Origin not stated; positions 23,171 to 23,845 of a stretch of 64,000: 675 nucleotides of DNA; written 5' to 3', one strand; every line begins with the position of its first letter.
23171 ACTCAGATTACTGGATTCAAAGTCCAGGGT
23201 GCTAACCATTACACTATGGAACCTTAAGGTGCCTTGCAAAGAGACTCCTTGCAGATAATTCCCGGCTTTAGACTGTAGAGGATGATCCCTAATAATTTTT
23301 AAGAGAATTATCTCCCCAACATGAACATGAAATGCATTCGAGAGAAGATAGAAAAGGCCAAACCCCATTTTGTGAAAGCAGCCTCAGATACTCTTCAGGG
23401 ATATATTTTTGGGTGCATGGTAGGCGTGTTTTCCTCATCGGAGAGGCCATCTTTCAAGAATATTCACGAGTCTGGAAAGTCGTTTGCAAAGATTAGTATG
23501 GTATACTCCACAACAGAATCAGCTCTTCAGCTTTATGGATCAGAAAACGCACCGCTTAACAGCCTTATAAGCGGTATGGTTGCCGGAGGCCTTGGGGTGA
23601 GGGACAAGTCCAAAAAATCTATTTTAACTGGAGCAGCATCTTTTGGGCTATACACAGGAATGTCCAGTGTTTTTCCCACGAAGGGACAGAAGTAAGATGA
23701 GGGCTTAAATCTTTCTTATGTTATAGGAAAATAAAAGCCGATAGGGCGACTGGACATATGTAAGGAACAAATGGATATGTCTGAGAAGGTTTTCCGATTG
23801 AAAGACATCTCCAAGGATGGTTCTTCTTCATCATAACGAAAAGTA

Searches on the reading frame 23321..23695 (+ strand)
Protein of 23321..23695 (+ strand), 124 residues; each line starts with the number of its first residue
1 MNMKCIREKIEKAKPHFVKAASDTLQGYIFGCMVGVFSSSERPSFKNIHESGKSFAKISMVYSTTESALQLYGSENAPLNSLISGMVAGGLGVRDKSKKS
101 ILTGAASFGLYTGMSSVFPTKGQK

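Call 33: search_protein_families(library=pfam, proteins=[window:23321-23695:+], max_evalue=0.001)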
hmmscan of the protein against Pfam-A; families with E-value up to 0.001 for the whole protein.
window:23321-23695:+ (124 aa): 1 family
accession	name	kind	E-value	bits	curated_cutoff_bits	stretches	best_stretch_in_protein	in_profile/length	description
PF02466.24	Tim17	-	3.6e-11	43.8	32.7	1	45-110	46-109/111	Tim17/Tim22/Tim23/Pmp24 family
